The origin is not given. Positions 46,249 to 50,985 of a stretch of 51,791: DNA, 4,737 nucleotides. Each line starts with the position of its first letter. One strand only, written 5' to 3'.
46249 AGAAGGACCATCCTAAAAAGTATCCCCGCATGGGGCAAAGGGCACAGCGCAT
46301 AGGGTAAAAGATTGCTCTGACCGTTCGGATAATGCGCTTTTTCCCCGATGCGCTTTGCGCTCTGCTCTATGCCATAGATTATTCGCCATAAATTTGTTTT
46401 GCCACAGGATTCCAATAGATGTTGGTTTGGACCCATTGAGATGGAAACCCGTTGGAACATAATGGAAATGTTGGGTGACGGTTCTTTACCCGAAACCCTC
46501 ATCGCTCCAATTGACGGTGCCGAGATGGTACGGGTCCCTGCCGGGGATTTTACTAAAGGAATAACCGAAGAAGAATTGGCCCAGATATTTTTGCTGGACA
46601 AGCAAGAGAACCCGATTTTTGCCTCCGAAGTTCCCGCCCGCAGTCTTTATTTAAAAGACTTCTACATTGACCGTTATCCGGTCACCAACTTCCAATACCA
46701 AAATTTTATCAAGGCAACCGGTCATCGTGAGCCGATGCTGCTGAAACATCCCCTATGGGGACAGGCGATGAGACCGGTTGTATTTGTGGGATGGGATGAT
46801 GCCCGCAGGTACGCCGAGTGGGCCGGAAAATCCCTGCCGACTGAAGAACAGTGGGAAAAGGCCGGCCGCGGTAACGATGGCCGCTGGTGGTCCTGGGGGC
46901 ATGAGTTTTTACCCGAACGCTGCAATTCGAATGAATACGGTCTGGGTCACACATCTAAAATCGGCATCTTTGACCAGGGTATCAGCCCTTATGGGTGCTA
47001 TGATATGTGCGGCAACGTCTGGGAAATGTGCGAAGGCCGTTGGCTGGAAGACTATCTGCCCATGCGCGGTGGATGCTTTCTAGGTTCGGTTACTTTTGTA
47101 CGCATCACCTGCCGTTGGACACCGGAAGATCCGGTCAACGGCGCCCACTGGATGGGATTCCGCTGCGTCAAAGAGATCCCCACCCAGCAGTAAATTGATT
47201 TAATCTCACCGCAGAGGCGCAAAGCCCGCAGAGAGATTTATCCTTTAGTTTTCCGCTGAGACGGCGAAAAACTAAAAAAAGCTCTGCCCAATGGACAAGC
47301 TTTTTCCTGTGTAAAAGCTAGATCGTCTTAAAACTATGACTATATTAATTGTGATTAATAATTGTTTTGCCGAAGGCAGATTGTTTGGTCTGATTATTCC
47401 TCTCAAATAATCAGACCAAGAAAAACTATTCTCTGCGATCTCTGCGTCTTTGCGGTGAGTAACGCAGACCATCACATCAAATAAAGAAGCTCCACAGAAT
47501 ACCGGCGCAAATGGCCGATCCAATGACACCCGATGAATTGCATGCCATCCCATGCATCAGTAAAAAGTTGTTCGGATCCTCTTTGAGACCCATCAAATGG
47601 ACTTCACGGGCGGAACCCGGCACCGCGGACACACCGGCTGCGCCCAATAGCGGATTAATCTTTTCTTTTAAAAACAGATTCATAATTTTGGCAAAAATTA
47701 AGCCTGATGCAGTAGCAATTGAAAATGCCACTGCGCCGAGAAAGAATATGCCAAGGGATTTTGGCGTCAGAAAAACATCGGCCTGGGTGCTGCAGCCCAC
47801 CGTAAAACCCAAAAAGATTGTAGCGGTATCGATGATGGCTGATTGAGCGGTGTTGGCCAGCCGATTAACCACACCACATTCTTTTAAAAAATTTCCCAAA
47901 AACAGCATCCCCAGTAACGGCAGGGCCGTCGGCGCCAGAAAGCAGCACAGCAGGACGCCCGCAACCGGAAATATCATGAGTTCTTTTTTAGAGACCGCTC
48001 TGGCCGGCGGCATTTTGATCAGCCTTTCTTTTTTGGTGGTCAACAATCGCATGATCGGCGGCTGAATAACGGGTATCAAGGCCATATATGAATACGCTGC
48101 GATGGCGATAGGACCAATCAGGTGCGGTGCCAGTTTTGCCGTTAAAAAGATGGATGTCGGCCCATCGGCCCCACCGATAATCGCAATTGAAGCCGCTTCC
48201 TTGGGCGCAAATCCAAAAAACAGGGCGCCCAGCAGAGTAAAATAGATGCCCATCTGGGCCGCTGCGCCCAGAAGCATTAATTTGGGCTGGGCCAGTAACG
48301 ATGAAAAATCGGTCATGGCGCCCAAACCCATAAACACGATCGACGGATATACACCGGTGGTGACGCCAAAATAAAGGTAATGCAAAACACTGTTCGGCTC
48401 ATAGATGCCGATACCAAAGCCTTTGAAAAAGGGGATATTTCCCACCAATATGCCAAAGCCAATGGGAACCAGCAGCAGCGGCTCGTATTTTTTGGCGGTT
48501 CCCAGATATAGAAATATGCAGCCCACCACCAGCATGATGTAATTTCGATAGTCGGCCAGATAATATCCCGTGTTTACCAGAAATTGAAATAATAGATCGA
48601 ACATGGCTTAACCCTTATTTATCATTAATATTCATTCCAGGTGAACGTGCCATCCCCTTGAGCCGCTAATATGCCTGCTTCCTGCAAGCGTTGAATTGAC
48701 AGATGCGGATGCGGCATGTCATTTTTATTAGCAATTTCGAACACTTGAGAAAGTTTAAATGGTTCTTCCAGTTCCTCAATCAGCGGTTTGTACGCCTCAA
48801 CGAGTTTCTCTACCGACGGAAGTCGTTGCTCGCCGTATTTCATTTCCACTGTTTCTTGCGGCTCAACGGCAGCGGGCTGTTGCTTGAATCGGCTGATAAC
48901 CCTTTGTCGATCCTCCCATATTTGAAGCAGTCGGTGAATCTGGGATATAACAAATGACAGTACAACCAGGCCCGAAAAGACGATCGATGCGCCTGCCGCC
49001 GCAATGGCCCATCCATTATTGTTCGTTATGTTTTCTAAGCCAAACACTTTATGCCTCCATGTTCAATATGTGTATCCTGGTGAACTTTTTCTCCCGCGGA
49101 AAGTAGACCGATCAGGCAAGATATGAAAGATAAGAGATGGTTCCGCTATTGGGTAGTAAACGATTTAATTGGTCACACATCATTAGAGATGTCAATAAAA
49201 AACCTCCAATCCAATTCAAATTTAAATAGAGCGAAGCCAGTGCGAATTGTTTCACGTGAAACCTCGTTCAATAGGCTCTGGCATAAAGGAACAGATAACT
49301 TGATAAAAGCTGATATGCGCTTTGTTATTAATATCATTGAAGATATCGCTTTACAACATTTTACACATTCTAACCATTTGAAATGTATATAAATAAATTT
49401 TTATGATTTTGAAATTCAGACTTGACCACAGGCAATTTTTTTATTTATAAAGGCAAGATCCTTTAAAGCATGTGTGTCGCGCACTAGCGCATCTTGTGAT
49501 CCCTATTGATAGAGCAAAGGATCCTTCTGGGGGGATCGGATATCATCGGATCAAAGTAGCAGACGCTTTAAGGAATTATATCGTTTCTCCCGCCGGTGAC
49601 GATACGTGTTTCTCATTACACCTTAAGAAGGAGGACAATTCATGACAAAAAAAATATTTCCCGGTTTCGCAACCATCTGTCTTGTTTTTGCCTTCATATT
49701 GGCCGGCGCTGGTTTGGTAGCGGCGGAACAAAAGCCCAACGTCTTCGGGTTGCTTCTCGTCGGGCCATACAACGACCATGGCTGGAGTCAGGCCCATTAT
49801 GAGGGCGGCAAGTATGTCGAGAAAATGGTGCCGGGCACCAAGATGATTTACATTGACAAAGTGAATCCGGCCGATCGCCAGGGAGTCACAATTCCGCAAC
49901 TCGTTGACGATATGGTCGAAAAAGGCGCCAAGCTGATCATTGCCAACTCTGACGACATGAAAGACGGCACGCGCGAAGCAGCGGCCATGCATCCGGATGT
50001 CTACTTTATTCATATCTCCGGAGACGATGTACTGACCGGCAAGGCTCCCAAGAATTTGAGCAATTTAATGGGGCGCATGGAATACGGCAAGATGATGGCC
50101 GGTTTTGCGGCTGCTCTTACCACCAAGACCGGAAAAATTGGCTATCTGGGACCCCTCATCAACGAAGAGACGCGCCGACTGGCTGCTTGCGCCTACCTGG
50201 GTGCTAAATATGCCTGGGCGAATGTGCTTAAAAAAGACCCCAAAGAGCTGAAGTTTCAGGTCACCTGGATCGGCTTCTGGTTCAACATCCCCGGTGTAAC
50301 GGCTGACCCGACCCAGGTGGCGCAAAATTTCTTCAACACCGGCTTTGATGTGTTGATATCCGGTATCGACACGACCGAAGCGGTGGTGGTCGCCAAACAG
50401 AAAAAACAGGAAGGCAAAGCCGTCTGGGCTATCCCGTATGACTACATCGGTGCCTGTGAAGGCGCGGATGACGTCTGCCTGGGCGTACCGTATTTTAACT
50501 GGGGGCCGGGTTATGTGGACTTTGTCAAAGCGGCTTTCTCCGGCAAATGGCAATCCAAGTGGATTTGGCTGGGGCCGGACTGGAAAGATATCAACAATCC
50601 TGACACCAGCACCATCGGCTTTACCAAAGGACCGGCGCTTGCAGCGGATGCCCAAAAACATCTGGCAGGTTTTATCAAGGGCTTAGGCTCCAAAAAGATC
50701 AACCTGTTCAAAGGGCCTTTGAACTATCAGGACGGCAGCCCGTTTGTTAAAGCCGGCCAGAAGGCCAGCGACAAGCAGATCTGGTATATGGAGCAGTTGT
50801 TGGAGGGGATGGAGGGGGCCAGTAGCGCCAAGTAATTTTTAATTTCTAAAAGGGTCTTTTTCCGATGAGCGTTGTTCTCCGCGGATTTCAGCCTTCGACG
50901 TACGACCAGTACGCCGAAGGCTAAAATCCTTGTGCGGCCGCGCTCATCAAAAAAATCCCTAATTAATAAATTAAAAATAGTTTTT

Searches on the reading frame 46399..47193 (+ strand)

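Call 49: search_protein_families(library=pfam, proteins=[window:46399-47193:+], max_evalue=0.00001)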
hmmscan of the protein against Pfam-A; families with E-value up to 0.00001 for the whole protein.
window:46399-47193:+ (264 aa): 1 family
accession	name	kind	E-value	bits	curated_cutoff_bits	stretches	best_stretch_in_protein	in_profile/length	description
PF03781.23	FGE-sulfatase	-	1.4e-41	143.3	23.3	1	41-258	3-255/255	Sulfatase-modifying factor enzyme 1-like domain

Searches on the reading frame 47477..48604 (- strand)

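Call 49: search_protein_families(library=pfam, proteins=[window:47477-48604:-], max_evalue=0.00001)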
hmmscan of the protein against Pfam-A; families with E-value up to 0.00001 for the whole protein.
window:47477-48604:- (375 aa): 1 family
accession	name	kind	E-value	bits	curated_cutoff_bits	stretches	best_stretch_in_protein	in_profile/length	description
PF03977.18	OAD_beta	-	6.2e-149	496.2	31.6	1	21-373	2-348/349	Na+-transporting oxaloacetate decarboxylase beta subunit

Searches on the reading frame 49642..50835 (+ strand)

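Call 49: search_protein_families(library=pfam, proteins=[window:49642-50835:+], max_evalue=0.00001)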
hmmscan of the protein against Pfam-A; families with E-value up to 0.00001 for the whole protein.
window:49642-50835:+ (397 aa): 1 family
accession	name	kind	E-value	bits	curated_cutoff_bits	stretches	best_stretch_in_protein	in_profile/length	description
PF02608.20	Bmp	-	2.2e-18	66.7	24.1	1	35-311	4-260/301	ABC transporter substrate-binding protein PnrA-like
